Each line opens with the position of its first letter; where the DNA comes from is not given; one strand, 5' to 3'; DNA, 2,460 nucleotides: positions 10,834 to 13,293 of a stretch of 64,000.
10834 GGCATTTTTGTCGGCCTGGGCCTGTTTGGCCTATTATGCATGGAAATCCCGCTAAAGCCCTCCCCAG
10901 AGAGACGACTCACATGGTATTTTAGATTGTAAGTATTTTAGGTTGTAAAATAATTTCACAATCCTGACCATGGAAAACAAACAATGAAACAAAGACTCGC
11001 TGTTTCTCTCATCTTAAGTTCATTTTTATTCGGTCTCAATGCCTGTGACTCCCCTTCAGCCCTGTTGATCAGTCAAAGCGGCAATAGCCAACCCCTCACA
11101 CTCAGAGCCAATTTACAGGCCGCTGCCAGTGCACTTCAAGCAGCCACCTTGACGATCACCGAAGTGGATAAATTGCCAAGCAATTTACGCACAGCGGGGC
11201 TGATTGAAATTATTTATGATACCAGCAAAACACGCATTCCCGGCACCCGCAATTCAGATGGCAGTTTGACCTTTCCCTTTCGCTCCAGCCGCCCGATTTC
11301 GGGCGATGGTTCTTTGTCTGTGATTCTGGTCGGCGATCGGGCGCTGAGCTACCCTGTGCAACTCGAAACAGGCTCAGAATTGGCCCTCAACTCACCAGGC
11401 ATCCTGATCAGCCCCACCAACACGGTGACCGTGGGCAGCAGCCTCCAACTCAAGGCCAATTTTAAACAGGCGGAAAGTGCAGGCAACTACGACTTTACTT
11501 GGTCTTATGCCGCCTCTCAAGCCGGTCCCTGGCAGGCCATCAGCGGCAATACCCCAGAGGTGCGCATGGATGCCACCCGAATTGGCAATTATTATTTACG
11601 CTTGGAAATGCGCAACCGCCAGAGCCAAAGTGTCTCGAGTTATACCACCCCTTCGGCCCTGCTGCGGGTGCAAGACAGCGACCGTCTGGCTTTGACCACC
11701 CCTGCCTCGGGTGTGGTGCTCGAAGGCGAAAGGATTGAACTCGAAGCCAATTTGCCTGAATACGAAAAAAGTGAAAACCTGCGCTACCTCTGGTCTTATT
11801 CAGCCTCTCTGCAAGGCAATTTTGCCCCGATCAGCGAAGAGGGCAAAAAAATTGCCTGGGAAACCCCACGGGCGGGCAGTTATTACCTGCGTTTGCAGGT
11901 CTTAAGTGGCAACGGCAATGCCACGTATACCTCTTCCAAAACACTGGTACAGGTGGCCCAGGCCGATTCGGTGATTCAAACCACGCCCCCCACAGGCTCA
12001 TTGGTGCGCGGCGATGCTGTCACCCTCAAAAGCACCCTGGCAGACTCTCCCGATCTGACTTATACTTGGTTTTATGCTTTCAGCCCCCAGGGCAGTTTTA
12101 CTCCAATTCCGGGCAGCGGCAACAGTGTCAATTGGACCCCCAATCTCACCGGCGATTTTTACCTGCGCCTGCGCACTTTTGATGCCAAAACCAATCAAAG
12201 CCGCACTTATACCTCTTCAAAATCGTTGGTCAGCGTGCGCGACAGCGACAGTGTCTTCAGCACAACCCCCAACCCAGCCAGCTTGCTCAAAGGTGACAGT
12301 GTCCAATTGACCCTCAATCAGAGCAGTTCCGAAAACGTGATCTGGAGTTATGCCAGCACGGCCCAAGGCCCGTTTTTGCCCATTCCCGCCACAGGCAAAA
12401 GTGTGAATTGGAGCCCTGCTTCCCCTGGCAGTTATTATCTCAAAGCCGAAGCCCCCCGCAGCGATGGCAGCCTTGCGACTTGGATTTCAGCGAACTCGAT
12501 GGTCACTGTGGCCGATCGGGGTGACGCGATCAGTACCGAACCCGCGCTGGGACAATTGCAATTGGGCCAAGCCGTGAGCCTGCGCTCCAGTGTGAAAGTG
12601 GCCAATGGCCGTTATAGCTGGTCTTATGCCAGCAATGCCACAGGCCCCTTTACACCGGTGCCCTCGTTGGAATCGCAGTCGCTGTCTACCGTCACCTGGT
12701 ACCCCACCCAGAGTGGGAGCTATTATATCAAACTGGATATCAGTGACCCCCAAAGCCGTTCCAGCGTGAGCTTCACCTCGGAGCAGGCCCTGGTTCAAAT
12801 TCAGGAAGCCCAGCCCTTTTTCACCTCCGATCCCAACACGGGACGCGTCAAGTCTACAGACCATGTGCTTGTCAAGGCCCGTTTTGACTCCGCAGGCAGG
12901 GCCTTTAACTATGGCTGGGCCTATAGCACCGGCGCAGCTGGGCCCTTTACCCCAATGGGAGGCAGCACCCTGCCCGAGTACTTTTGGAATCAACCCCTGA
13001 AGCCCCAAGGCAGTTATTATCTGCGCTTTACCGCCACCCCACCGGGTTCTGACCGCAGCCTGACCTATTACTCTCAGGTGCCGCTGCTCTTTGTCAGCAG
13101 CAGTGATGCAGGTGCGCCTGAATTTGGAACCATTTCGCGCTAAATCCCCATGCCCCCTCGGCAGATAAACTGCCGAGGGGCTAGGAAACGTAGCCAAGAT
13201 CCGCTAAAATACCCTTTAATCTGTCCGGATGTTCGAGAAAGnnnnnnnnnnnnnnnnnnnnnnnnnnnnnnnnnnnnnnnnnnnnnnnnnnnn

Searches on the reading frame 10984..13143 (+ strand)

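Call 12: search_protein_families(library=pfam, proteins=[window:10984-13143:+])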
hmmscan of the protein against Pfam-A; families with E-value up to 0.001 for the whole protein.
window:10984-13143:+ (719 aa): 6 families
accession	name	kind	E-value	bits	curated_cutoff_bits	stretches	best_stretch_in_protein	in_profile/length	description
PF00801.26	PKD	-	1.5e-12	47.8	23.5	0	334-410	5-77/80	PKD domain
PF16407.11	PKD_2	-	1.1e-09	39.2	39.2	0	248-321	30-106/157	PKD-like family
PF16820.11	PKD_3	-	1.4e-05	25.2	26.3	0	248-306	18-66/68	PKD-like domain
PF17138.9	DUF5111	-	0.00034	20.9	31.9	0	566-588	84-106/122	Domain of unknown function (DUF5111)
PF07495.19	Y_Y_Y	-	0.00039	20.7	26.6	0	473-496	29-52/65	Y_Y_Y domain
PF13927.12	Ig_3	-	0.00068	20.5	30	0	331-368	4-41/78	Immunoglobulin domain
